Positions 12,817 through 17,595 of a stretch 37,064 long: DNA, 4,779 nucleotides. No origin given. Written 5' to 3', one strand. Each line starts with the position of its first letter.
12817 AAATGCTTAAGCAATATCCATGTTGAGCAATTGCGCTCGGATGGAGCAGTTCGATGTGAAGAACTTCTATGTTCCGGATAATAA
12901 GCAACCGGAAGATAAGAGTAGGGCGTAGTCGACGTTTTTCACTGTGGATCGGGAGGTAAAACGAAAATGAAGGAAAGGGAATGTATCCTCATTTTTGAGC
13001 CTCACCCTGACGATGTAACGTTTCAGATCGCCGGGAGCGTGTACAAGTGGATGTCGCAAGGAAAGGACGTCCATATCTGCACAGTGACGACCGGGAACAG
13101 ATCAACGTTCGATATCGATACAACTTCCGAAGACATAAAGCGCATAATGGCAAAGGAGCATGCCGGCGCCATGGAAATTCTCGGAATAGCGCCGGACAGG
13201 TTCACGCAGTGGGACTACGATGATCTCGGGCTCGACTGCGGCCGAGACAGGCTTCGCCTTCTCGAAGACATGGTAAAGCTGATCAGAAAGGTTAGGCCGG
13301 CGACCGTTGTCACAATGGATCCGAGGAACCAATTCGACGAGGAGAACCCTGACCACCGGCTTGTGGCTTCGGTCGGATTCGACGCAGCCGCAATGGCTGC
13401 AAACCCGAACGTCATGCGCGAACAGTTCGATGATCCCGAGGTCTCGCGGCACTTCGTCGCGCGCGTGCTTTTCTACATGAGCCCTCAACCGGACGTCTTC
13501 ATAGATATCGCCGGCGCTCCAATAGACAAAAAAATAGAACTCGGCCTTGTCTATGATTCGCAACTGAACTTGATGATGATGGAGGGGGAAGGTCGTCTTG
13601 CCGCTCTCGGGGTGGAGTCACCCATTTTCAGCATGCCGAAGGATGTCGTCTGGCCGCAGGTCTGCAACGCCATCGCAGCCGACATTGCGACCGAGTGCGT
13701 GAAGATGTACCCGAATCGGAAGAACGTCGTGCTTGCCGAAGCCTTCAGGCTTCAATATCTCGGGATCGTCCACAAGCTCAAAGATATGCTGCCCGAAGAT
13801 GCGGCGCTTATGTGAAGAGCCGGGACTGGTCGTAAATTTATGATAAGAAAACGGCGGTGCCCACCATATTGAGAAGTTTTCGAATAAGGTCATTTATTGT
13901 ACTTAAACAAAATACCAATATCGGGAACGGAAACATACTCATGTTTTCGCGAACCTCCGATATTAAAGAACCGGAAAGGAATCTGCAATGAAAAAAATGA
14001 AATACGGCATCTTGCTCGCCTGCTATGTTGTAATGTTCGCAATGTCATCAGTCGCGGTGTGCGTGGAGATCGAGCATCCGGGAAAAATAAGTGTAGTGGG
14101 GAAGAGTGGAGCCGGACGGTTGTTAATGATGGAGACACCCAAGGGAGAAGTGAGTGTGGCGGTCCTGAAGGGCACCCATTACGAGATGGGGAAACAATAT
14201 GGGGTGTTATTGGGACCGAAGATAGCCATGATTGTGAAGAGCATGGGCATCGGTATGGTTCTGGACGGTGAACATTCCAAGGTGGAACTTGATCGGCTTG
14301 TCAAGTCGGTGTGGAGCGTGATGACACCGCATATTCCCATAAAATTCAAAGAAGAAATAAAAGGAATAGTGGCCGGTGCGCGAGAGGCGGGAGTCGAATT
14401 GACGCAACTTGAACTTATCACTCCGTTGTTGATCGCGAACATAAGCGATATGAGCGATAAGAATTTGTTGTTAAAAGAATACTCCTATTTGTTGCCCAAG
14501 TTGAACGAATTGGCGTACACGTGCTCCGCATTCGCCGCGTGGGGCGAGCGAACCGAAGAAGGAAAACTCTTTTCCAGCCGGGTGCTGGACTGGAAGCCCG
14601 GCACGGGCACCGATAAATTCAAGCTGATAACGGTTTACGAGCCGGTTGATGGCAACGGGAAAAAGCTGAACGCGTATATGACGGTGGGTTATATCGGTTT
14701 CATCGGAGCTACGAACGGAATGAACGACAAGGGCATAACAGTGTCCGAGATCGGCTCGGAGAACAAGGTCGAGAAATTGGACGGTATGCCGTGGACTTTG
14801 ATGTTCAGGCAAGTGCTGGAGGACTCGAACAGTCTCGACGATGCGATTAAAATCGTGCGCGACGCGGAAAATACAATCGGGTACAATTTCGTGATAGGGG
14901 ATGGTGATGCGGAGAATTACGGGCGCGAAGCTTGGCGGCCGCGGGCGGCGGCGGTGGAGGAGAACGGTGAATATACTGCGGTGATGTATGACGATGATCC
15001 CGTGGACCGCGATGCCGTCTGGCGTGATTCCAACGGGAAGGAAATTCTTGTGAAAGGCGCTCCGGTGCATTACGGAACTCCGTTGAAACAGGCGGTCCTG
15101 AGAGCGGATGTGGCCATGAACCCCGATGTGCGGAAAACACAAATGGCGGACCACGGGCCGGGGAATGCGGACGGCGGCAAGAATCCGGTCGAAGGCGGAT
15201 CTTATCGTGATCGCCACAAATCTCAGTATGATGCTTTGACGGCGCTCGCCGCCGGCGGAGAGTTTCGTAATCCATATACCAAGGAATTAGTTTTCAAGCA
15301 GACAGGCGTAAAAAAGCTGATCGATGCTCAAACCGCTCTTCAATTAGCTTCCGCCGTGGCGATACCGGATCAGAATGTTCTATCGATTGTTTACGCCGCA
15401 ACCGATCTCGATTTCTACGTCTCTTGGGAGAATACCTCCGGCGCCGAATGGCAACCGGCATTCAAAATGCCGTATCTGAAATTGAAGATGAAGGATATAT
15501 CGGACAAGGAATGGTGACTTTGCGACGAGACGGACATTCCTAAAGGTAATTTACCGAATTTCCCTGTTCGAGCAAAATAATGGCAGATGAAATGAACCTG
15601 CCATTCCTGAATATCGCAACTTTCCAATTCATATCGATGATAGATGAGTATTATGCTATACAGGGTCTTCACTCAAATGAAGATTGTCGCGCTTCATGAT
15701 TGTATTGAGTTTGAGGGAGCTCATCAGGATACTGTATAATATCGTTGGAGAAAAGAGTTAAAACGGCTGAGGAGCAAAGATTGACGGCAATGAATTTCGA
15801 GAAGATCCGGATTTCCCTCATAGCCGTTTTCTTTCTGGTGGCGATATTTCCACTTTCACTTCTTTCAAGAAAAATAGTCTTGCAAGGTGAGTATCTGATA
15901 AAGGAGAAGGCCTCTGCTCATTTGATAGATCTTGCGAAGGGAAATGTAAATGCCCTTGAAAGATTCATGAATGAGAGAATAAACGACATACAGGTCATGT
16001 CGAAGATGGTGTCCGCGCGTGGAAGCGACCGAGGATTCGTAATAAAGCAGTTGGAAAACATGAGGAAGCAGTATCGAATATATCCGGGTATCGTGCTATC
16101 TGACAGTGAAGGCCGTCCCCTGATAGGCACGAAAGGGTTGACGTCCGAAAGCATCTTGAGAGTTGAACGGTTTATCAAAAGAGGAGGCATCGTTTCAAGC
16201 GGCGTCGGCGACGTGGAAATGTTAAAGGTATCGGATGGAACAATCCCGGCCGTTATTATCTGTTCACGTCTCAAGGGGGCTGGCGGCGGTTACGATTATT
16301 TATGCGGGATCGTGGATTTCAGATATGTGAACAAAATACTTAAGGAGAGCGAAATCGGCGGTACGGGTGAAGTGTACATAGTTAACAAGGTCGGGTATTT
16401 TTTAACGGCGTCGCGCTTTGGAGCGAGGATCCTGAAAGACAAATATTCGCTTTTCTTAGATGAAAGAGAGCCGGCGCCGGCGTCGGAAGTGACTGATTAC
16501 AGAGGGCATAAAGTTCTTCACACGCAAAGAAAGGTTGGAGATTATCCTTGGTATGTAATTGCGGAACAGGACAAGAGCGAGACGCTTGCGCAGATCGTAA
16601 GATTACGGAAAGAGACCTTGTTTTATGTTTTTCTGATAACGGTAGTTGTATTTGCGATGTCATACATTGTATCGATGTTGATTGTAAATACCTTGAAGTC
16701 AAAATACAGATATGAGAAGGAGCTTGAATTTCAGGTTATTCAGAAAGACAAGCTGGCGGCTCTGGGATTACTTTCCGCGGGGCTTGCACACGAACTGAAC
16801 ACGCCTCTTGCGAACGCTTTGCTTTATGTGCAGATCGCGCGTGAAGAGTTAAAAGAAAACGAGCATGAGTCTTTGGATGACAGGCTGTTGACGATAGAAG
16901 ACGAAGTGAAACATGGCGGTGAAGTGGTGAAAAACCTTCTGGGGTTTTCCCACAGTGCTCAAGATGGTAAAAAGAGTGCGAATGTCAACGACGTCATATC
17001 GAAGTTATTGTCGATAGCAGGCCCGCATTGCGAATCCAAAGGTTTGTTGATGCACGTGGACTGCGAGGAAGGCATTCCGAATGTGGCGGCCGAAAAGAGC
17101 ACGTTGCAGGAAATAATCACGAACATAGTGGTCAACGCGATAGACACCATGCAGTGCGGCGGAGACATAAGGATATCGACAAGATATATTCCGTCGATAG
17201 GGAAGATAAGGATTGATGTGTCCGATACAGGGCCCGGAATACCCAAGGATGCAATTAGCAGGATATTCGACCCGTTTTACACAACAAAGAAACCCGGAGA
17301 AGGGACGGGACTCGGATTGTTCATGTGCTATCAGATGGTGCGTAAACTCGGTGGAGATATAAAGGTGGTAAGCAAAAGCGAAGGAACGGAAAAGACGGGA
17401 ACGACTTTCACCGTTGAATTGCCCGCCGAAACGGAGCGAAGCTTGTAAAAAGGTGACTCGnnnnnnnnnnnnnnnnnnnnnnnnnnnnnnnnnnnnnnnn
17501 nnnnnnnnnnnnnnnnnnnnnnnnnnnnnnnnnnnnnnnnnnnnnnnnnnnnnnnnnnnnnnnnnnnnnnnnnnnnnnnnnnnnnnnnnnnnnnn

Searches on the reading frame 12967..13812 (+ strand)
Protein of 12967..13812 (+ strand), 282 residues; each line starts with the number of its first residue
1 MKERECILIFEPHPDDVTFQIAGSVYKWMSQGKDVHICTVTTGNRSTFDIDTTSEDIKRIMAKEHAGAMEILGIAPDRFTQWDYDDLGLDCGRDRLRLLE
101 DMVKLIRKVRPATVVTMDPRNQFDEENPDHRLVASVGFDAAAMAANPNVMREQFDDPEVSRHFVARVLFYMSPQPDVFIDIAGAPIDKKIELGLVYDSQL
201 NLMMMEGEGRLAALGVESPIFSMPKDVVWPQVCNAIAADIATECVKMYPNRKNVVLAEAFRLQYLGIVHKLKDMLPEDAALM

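Call 38: search_protein_families(library=pfam, proteins=[window:12967-13812:+], max_evalue=0.001)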
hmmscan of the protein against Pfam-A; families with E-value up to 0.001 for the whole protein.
window:12967-13812:+ (282 aa): 1 family
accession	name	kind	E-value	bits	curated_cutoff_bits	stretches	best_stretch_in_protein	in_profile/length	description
PF02585.22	PIG-L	-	1.6e-22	80.8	28.2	1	8-140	1-128/129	GlcNAc-PI de-N-acetylase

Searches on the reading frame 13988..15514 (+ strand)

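Call 38: search_protein_families(library=pfam, proteins=[window:13988-15514:+], max_evalue=0.001)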
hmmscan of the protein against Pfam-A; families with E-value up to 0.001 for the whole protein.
window:13988-15514:+ (509 aa): 1 family
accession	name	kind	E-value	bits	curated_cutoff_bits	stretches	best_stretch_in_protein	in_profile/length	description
PF03417.21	AAT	-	6.9e-11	42.7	23.2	1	218-314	30-118/225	Acyl-coenzyme A:6-aminopenicillanic acid acyl-transferase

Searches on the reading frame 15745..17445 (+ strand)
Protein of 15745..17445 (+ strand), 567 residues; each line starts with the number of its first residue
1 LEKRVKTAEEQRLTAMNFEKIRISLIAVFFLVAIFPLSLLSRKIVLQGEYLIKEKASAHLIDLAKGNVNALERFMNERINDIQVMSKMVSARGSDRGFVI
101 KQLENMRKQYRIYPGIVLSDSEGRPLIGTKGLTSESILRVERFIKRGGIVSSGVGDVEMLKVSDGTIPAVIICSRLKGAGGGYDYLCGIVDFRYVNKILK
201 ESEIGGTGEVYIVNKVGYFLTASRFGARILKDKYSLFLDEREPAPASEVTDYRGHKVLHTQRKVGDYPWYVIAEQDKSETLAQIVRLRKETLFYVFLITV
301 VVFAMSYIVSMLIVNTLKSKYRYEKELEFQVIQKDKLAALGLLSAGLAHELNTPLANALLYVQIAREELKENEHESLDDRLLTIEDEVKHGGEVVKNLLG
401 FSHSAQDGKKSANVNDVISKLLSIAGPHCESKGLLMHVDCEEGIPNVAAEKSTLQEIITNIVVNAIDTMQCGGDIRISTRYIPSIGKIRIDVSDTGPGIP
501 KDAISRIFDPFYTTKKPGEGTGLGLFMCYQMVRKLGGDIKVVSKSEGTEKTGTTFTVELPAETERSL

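Call 38: search_protein_families(library=pfam, proteins=[window:15745-17445:+], max_evalue=0.001)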
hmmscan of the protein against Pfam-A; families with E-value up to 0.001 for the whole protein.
window:15745-17445:+ (567 aa): 3 families
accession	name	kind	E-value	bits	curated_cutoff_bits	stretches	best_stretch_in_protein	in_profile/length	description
PF02518.31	HATPase_c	-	5.9e-27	94.7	26.4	1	452-562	4-110/111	Histidine kinase-, DNA gyrase B-, and HSP90-like ATPase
PF02743.24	dCache_1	-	1e-09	38.7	45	1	52-273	3-239/240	Cache domain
PF00512.31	HisKA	-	7.6e-09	35.9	26.9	1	340-403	2-62/66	His Kinase A (phospho-acceptor) domain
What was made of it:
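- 15745..17448 (+): Sensor histidine kinase (dCache, HisKA, HATPase_c), the likely partner of the response regulator. Pfam (call 38).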
